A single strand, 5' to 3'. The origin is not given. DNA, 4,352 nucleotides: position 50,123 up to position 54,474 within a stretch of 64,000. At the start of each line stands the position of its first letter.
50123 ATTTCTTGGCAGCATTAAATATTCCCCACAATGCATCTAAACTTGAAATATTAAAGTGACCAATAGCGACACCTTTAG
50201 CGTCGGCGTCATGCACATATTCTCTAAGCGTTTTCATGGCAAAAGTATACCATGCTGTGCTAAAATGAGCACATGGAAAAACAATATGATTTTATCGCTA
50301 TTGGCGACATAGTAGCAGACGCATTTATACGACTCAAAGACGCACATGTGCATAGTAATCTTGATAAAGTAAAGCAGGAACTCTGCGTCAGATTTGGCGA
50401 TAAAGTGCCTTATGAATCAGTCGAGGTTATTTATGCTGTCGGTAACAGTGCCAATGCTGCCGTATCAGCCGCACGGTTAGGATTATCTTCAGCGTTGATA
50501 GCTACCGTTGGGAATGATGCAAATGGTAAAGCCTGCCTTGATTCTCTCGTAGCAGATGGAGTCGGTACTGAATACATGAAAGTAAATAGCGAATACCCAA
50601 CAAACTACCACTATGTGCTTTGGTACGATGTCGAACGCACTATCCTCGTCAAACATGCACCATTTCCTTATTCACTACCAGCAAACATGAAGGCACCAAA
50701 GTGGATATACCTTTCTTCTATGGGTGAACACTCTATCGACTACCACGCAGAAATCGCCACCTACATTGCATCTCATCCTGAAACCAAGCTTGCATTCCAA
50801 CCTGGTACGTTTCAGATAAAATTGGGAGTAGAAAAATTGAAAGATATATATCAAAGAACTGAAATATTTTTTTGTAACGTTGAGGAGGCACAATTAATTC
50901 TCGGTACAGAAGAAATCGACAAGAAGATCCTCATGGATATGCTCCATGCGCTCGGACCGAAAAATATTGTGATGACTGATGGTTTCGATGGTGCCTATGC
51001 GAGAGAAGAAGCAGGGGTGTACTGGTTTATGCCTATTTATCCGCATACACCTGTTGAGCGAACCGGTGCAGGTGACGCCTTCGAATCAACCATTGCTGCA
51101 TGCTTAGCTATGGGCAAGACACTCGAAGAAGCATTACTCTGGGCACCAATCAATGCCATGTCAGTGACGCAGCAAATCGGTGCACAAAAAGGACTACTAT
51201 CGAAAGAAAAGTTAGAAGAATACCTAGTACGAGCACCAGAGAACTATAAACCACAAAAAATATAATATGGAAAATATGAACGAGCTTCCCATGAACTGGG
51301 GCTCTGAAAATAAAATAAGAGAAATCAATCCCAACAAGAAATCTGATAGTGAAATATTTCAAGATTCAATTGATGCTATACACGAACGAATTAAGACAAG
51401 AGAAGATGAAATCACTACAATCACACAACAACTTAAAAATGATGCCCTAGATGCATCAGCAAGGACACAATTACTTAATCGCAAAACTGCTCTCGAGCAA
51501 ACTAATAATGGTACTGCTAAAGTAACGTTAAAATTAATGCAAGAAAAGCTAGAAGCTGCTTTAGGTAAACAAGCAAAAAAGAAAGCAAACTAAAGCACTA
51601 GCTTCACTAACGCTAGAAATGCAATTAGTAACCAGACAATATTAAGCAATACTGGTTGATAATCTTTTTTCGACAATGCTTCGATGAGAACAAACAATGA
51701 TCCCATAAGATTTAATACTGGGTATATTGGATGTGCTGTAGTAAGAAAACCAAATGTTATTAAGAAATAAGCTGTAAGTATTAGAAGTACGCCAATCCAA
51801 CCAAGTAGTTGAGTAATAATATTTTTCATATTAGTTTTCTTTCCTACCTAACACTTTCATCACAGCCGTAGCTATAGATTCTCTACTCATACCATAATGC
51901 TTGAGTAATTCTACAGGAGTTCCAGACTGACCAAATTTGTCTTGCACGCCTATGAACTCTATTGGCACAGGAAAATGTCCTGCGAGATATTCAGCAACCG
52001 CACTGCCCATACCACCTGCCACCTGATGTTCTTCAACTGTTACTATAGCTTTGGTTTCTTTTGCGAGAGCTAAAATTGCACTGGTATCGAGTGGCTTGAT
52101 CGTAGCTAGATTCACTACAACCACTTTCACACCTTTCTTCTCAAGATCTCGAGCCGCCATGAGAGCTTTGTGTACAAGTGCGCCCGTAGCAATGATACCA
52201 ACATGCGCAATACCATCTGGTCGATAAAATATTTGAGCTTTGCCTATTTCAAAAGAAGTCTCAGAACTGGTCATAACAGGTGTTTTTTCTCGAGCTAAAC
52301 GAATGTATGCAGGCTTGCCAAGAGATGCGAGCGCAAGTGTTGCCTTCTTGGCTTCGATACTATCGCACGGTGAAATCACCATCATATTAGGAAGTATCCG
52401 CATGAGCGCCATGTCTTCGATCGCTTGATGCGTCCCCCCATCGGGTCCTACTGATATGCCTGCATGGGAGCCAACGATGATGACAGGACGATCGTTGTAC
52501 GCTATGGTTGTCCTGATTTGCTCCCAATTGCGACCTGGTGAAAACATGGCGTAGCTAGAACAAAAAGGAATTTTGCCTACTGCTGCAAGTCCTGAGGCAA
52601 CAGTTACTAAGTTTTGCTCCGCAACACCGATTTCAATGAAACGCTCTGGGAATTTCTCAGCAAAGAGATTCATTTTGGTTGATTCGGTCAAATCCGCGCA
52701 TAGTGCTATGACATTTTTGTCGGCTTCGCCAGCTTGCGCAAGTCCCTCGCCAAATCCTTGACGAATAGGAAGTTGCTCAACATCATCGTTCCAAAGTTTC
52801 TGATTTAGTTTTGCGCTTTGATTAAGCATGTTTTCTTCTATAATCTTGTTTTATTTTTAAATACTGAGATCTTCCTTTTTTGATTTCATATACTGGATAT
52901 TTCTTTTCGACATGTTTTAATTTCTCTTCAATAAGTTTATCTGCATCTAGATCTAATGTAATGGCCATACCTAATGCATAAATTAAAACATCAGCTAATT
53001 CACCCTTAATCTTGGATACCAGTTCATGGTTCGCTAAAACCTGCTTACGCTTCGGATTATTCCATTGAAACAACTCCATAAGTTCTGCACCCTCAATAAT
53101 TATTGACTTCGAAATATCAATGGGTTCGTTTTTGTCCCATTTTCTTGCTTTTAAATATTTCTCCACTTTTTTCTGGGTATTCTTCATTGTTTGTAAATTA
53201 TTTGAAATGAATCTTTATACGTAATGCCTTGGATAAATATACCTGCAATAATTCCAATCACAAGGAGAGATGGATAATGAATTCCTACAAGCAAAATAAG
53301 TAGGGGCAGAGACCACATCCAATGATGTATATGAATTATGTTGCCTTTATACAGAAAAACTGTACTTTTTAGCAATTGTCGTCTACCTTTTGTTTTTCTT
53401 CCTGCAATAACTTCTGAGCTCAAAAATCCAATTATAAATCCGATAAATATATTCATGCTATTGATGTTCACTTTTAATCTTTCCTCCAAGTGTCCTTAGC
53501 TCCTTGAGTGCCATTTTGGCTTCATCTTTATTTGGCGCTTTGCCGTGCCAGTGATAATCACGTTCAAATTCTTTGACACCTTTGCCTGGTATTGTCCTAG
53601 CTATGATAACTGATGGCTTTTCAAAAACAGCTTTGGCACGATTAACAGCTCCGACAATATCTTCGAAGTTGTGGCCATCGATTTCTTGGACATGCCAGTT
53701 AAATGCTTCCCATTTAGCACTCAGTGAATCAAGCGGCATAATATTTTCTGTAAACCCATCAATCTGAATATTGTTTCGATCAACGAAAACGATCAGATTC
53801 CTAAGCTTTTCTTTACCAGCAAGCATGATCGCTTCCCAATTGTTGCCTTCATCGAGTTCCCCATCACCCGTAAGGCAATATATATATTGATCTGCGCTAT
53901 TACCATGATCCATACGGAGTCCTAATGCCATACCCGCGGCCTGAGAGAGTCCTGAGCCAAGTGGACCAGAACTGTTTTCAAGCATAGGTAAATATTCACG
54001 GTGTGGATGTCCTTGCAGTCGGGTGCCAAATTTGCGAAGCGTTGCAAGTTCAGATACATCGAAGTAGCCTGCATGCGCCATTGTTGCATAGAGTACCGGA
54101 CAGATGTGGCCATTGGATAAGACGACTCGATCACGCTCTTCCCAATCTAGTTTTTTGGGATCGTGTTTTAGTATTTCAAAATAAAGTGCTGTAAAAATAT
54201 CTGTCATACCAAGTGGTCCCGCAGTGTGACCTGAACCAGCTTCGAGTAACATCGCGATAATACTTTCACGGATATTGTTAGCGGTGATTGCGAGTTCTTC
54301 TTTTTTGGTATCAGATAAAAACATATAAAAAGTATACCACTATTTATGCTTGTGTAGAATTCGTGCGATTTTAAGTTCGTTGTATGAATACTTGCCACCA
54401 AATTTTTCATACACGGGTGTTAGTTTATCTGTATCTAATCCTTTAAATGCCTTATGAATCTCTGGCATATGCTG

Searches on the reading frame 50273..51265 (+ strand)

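Call 36: search_protein_families(library=pfam, proteins=[window:50273-51265:+], max_evalue=0.00001)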
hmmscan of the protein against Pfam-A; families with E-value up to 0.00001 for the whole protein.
window:50273-51265:+ (330 aa): 2 families
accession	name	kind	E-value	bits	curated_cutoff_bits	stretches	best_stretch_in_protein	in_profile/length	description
PF00294.29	PfkB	-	9.7e-32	110.9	25.8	1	51-307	31-298/302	pfkB family carbohydrate kinase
PF08543.17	Phos_pyr_kin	-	8.5e-06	25.8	27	0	186-291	109-224/246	Phosphomethylpyrimidine kinase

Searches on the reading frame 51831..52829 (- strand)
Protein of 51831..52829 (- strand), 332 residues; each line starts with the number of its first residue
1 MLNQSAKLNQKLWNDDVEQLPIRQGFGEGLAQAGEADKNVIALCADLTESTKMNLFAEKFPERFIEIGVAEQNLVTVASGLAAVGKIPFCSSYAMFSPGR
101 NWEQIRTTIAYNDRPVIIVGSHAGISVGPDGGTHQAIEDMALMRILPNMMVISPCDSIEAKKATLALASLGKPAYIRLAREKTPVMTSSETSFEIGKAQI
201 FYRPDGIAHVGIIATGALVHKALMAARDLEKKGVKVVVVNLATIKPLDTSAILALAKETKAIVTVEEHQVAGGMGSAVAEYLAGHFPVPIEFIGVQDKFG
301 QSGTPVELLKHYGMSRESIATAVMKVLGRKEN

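Call 58: search_protein_families(library=pfam, proteins=[window:51831-52829:-], max_evalue=0.00001)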
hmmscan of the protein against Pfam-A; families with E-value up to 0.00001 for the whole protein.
window:51831-52829:- (332 aa): 3 families
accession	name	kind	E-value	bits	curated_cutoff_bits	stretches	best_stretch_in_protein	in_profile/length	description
PF02779.29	Transket_pyr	-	3e-40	138.1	27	1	20-184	3-173/174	Transketolase, pyrimidine binding domain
PF02780.25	Transketolase_C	-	3.2e-28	98.6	25.9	1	209-319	11-124/124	Transketolase, C-terminal domain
PF22613.1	Transketolase_C_1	-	5.4e-07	30.2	27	1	207-314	11-112/113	Transketolase-like TK C-terminal domain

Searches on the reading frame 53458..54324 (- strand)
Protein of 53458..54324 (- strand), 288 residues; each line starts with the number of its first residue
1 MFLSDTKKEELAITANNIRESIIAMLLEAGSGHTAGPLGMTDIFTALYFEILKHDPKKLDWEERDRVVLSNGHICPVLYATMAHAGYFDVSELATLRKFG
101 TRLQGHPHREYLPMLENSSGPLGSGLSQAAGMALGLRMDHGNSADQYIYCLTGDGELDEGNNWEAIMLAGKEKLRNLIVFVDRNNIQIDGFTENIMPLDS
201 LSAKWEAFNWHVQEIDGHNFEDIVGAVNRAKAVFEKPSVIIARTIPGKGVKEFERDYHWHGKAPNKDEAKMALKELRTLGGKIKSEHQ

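Call 36: search_protein_families(library=pfam, proteins=[window:53458-54324:-], max_evalue=0.00001)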
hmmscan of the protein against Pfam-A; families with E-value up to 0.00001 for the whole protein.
window:53458-54324:- (288 aa): 2 families
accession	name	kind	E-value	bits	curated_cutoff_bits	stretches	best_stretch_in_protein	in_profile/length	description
PF00456.26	Transketolase_N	-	7.5e-63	213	22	1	15-272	6-271/334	Transketolase, thiamine diphosphate binding domain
PF13292.11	DXP_synthase_N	-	6.3e-12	45.8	21.2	1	5-189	12-176/274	1-deoxy-D-xylulose-5-phosphate synthase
